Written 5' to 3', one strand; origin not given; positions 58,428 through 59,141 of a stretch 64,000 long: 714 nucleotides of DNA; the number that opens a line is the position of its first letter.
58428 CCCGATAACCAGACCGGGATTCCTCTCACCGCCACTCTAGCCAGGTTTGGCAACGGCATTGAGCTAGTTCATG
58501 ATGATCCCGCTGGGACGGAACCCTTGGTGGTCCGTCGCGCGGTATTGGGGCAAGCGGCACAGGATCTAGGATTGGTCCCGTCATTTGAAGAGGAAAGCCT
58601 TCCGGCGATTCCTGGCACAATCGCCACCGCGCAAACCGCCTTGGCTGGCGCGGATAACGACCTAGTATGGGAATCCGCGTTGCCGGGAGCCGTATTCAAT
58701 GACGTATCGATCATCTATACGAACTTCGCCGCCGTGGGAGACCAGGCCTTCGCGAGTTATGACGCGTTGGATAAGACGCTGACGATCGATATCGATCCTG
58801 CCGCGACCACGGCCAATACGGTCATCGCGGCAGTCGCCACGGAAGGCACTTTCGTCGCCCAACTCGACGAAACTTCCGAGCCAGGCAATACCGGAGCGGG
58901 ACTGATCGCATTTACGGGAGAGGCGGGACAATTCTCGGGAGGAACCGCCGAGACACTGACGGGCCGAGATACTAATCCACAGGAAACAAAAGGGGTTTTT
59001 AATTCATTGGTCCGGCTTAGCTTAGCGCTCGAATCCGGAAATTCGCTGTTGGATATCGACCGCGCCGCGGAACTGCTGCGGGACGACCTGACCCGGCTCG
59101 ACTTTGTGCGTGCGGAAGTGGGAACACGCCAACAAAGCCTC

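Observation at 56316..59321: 1001-aa FlgL carrying the same repeat modules as the flagellin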

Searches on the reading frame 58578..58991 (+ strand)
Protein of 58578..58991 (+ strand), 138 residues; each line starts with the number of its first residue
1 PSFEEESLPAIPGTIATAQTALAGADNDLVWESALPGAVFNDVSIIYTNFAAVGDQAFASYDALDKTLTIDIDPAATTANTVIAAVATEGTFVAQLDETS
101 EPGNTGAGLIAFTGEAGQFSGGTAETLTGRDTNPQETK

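Call 42: search_solved_structures(query=A2, max_evalue=1, show_alignments=2)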
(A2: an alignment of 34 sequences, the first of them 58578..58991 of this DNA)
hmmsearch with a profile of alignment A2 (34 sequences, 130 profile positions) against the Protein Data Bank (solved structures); distinct sequences matched with E-value up to 1: 5.
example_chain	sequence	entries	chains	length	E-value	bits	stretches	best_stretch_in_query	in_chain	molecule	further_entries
9cpc_3O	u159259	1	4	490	0.11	15.8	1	12-87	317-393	Tektin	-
8i7o_C2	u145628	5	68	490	0.13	15.5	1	9-87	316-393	Tektin-3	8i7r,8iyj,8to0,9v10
7ung_C0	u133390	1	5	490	0.2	14.9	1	10-87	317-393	Tektin-3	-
7rro_C0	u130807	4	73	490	0.39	14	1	10-87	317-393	Tektin-3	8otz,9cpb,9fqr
5tr3_A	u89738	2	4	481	0.93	12.8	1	4-57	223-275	Dihydrolipoyl dehydrogenase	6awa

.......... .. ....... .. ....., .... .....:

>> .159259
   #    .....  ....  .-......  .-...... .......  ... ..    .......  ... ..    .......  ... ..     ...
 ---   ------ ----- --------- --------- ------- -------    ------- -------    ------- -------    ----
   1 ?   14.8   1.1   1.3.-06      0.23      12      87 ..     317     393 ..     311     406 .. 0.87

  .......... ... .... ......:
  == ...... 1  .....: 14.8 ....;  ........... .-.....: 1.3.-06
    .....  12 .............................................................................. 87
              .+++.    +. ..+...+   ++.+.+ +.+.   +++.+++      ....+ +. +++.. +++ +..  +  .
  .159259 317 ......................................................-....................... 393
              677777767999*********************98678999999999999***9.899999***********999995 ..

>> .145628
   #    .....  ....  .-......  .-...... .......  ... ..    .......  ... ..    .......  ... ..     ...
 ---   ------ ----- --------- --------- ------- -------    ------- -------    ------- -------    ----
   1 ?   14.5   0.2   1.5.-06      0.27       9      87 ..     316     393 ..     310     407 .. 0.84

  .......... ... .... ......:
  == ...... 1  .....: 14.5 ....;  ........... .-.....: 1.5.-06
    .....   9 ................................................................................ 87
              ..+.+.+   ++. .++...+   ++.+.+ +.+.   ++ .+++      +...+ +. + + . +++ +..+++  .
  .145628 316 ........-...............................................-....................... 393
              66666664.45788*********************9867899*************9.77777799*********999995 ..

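Call 44: find_homologous_proteins(query=A2, max_evalue=0.001)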
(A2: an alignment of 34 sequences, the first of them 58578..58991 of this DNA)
Query A2 (34 sequences): 8000 candidates shared short words with the query, none scored E <= 0.001.

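Call 47: predict_structure(alignment_id=A2)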
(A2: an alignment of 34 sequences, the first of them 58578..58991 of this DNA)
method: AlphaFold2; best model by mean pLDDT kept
length: 138 residues; sequences in the alignment: 34
mean_pLDDT: 94.3   pTM: 0.84
mean pLDDT of the five models: 94.3, 93.9, 92.9, 92.8, 92.2
residues with pLDDT >= 90: 117; 70-90: 13; 50-70: 8; < 50: 0
segments of 3 or more residues with pLDDT < 50: none
pLDDT, mean of each block of 10 residues (from residue 1): 82 97 97 98 98 98 98 98 98 97 97 98 90 68
secondary structure, 60 per line:
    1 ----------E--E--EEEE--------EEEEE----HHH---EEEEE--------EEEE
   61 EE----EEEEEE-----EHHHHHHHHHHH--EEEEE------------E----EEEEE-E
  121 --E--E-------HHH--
elements in order: E17-20 E29-33 E44-48 E57-62 E67-72 H79-89 E92-96 E114-118

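Call 52: search_protein_representatives(alignment_id=A2)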
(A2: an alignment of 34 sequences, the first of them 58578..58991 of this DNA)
Query: 34 sequences, 130 profile positions. Proteins with E-value up to 0.001 (for the whole library): 1123; up to 1e-10: 537; up to 1e-30: 152. The best 150 are listed.
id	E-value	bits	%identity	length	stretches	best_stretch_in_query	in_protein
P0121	0.0e+00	1189.0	-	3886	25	7-117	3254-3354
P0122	0.0e+00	1169.9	-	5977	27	5-114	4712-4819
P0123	4.0e-211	706.2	-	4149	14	6-118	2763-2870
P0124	2.0e-146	496.9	-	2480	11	8-117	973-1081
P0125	4.6e-143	486.1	-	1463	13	6-93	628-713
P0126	1.4e-111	384.2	-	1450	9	8-122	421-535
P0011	5.7e-106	366.1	-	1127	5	7-130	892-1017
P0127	2.2e-102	354.4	-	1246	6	9-130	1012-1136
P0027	2.5e-102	354.3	-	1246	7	5-123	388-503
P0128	2.0e-99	344.9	-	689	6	13-105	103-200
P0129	1.1e-96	336.1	-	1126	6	5-130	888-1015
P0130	2.4e-96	334.9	-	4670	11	7-116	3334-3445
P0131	1.8e-95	332.1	-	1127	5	4-118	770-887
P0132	3.8e-95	331.1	-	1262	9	23-117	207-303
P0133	3.3e-93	324.8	-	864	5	7-130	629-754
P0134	5.9e-89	311.0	-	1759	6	8-120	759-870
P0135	1.1e-88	310.1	-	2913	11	7-128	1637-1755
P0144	5.1e-79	278.9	-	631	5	8-104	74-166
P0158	2.0e-67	241.4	-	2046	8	7-117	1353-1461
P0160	1.4e-66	238.6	-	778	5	8-119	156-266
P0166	1.0e-62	226.1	-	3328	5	13-108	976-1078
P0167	3.8e-62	224.3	-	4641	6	4-104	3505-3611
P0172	7.7e-60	216.9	-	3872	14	6-90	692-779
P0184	3.1e-51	189.0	-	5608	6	7-114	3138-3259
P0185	1.2e-50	187.1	-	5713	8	5-115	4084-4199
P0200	4.4e-44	165.9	-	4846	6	10-110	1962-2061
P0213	1.5e-39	151.2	-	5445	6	8-116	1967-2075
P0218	1.8e-38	147.8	-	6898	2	6-117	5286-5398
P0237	2.3e-35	137.7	-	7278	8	7-116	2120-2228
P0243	2.1e-33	131.3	-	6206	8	9-116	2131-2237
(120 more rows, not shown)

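Call 53: search_protein_families(library=pfam, proteins=[P0121, P0123, P0128, P0144], max_evalue=0.001)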
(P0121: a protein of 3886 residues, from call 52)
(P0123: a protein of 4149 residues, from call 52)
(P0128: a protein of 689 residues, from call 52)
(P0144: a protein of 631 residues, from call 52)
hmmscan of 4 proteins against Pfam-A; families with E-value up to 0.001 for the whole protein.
P0121 (3886 aa): 2 families
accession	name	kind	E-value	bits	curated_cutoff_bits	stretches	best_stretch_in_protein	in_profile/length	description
PF08806.17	Sep15_SelM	-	1.6e-09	38.1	26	0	2774-2798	19-42/75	Sep15/SelM redox domain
PF08481.16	GBS_Bsp-like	-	0.0001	22.7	31.6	0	1910-1953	3-46/92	GBS Bsp-like repeat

P0123 (4149 aa): 0 families

P0128 (689 aa): 2 families
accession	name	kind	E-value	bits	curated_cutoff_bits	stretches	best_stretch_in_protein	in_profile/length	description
PF00403.32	HMA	-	1.5e-05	25.7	24.8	0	252-282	28-58/62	Heavy-metal-associated domain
PF02006.22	PPS_PS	-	0.00045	20.3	26.4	0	19-60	88-128/176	Phosphopantothenate/pantothenate synthetase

P0144 (631 aa): 1 family
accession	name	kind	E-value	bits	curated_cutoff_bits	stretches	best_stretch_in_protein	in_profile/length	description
PF13619.11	KTSC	-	0.00072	19.7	25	0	231-251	6-26/58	KTSC domain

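Call 54: search_protein_families(library=pfam, proteins=[P0124, P0125, P0126, P0134, P0158, P0160], max_evalue=0.001)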
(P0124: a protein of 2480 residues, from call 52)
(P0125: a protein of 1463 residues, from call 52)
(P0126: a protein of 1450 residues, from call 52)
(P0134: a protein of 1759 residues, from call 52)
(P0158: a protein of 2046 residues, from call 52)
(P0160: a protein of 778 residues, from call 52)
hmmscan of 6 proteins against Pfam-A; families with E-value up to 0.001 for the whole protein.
P0124 (2480 aa): 0 families

P0125 (1463 aa): 1 family
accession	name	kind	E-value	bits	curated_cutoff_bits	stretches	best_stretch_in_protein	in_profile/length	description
PF18483.9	Lectin_L-type_dom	-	0.00019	21.8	78.3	0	1234-1286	146-196/215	Legume lectin beta-barrel domain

P0126 (1450 aa): 0 families

P0134 (1759 aa): 0 families

P0158 (2046 aa): 1 family
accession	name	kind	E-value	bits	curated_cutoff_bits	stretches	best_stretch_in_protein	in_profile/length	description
PF01839.29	FG-GAP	-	0.00014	22.1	22.1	0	185-207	6-27/37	FG-GAP repeat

P0160 (778 aa): 0 families

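Call 55: list_cluster_members(proteins=[P0121, P0122, P0123, P0124, P0125, P0126, P0130, P0135, P0134, P0237])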
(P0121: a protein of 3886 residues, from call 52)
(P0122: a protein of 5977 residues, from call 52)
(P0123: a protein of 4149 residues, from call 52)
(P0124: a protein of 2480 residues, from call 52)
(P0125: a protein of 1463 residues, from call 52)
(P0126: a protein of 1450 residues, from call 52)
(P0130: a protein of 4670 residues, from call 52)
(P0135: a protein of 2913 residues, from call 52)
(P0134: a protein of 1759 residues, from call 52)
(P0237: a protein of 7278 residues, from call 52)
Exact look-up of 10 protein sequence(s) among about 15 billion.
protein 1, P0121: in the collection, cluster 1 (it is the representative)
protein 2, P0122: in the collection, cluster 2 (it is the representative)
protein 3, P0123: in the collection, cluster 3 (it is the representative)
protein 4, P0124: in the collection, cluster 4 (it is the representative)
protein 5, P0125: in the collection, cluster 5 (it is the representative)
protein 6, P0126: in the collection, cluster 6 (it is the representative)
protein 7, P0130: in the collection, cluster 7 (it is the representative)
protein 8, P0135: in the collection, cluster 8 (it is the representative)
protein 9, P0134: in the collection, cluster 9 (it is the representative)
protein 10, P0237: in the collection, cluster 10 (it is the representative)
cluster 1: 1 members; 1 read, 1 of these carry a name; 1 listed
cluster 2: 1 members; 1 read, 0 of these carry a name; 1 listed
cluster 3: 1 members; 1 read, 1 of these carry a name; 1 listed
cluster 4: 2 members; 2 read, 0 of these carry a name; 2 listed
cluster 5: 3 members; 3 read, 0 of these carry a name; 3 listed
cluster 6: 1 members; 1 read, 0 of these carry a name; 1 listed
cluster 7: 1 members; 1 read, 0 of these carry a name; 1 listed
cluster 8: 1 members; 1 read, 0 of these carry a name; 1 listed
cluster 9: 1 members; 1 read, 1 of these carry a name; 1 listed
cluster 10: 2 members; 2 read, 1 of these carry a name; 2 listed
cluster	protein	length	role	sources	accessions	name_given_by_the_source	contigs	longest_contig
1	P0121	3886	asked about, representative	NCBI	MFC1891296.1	beta strand repeat-containing protein, partial [Thermodesulfobacteriota bacterium]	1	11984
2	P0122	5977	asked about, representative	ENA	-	-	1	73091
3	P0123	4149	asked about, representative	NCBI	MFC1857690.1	beta strand repeat-containing protein, partial [Thermodesulfobacteriota bacterium]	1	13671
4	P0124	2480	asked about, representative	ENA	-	-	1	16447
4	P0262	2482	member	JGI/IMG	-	-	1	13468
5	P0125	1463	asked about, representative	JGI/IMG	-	-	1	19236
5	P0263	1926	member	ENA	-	-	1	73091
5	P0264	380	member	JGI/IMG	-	-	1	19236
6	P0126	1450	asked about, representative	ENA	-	-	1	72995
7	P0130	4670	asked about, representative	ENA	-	-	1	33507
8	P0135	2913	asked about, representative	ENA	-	-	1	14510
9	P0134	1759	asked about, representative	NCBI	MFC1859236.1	beta strand repeat-containing protein, partial [Thermodesulfobacteriota bacterium]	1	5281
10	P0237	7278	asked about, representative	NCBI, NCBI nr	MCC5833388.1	MAG: hypothetical protein JJU20_01530 [Opitutales bacterium] | hypothetical protein [Opitutales bacterium]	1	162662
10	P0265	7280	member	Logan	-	-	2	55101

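Call 57: search_protein_families(library=pfam, proteins=[P0200, P0167], max_evalue=0.001)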
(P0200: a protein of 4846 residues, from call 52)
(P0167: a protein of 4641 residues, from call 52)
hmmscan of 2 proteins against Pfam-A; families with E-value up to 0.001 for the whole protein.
P0200 (4846 aa): 0 families

P0167 (4641 aa): 1 family
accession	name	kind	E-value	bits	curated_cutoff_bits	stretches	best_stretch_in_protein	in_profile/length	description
PF00353.25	HemolysinCabind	-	1.4e-48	162.7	23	9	4107-4140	2-35/36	RTX calcium-binding nonapeptide repeat (4 copies)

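Call 58: list_cluster_members(proteins=[P0200, P0167, P0184, P0185, P0213, P0218, P0172, P0166, P0158, P0243])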
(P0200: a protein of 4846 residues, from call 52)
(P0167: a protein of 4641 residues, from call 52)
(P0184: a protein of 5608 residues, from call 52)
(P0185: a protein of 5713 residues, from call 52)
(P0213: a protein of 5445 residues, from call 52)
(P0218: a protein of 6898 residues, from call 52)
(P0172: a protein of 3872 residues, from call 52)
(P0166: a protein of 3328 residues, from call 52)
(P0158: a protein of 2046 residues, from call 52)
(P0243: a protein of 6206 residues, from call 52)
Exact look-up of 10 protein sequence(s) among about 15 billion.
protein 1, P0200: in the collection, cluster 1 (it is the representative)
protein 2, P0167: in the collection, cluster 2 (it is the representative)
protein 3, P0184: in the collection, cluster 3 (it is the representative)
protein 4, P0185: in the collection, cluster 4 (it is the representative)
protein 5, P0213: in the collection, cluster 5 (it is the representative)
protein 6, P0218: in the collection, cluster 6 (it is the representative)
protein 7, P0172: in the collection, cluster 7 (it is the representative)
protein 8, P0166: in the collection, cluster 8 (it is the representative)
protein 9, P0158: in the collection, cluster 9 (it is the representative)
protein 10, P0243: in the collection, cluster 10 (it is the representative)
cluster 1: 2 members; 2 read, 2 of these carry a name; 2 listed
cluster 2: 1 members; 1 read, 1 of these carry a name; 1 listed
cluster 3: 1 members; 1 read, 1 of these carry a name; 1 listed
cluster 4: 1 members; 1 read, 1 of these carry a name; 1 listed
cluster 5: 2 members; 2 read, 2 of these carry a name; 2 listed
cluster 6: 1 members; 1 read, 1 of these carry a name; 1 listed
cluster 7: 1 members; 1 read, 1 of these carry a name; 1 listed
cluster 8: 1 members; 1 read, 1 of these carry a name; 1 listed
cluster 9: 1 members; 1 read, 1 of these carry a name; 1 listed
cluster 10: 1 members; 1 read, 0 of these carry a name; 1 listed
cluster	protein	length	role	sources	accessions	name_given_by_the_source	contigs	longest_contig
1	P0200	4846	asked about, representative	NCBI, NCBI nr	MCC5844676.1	MAG: LEPR-XLL domain-containing protein, partial [Verrucomicrobia bacterium] | LEPR-XLL domain-containing protein [Verrucomicrobiota bacterium]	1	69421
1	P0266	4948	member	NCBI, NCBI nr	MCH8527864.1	MAG: LEPR-XLL domain-containing protein, partial [Kiritimatiellae bacterium] | LEPR-XLL domain-containing protein [Kiritimatiellia bacterium]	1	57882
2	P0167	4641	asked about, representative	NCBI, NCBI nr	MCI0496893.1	MAG: M10 family metallopeptidase C-terminal domain-containing protein, partial ... | M10 family metallopeptidase C-terminal domain-containing protein [Thermoplasmata archaeon]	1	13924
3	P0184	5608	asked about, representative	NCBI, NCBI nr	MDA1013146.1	MAG: DUF4347 domain-containing protein, partial [Planctomycetota bacterium] | DUF4347 domain-containing protein [Planctomycetota bacterium]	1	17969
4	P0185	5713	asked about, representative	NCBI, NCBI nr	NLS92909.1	MAG: S8 family serine peptidase, partial [Planctomycetaceae bacterium] | S8 family serine peptidase [Planctomycetaceae bacterium]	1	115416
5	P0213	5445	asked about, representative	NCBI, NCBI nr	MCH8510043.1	MAG: LEPR-XLL domain-containing protein [Kiritimatiellae bacterium] | LEPR-XLL domain-containing protein [Kiritimatiellia bacterium]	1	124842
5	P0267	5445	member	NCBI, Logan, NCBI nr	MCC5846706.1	MAG: LEPR-XLL domain-containing protein [Verrucomicrobia bacterium] | LEPR-XLL domain-containing protein [Verrucomicrobiota bacterium]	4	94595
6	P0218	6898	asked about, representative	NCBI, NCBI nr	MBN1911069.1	MAG: VCBS repeat-containing protein [Pirellulales bacterium] | VCBS repeat-containing protein [Pirellulales bacterium]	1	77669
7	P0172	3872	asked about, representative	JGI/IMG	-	ELWxxDGT repeat protein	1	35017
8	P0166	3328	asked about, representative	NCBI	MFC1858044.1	proprotein convertase P-domain-containing protein [Thermodesulfobacteriota bacterium]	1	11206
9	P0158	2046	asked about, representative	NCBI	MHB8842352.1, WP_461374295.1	MAG: ELWxxDGT repeat protein, partial [Candidatus Aquicultor sp.]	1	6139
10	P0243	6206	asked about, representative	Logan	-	-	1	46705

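Call 59: search_protein_families(library=pfam, proteins=[window:58578-58991:+], max_evalue=1)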
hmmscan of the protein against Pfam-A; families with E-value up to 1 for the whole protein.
window:58578-58991:+ (138 aa): 1 family
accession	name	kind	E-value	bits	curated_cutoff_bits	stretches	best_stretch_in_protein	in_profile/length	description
PF08714.17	Fae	-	0.11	12.9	27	1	16-52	77-113/159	Formaldehyde-activating enzyme (Fae)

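Call 74: fold_search(model_id=the predicted structure, library=pdb)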
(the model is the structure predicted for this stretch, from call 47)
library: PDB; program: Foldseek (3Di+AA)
matches with E <= 10: 55; with E <= 0.001: 0
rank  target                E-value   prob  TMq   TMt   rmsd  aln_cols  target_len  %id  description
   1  8q1i_O                1.5e+00  0.04  0.22  0.07  18.2       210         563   11  Neck-tail junction of phage 812 after tail contraction (C6) (released 2024-08-14)
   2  5xg0_B                1.6e+00  0.04  0.18  0.12  13.1       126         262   15  Crystal structure of a novel PET hydrolase from Ideonella sakaiensis 201-F6 (released 2017-12-20)
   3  8r5g_N                1.7e+00  0.05  0.22  0.07  17.6       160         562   14  Neck-tail junction of phage 812 virion (C6) (released 2024-11-27)
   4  7osb_B                2.9e+00  0.03  0.18  0.12  13.3       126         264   14  Crystal Structure of a Double Mutant PETase (S238F/W159H) from Ideonella sakaiensis (released 2021-10-13)
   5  1w5d                  3.2e+00  0.06  0.23  0.09  12.3        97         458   13  Crystal structure of PBP4a from Bacillus subtilis (released 2005-12-07)
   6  5w5y_M                3.2e+00  0.01  0.11  0.13  14.6        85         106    9  RNA polymerase I Initial Transcribing Complex (released 2017-07-26)
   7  4fcc_H                3.8e+00  0.02  0.19  0.08  11.6       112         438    9  Glutamate dehydrogenase from E. coli (released 2012-09-26)
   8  7z2x_A                4.1e+00  0.02  0.19  0.12   7.2        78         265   18  Wild-type ferulic acid esterase from Lactobacillus buchneri (released 2022-11-30)
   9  4qhh                  4.3e+00  0.04  0.17  0.21  10.0        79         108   13  Crystal structure of Methanocaldococcus jannaschii tetrameric selecase (released 2014-07-16)
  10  8i83_F                4.3e+00  0.02  0.18  0.09   8.7        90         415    9  Crystal Structure of phosphinothricin dehydrogenase (released 2024-02-14)
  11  1vhg_A                4.3e+00  0.01  0.13  0.10  13.7        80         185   12  Crystal structure of ADP compounds hydrolase (released 2003-12-30)
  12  9yis_A                4.6e+00  0.02  0.18  0.07  11.8       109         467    8  Crystal structure of glutamate dehydrogenase from Babesia microti (released 2025-10-15)
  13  7z2v_B                4.6e+00  0.02  0.18  0.12   7.2        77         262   16  Ferulic acid esterase variant S114A from Lactobacillus buchneri (released 2022-11-30)
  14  8ysw_D                4.6e+00  0.02  0.18  0.10  10.2        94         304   10  phosphinothricin dehydrogenase (released 2025-04-09)
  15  7z2v_A                4.8e+00  0.02  0.18  0.11   7.2        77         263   16  Ferulic acid esterase variant S114A from Lactobacillus buchneri (released 2022-11-30)
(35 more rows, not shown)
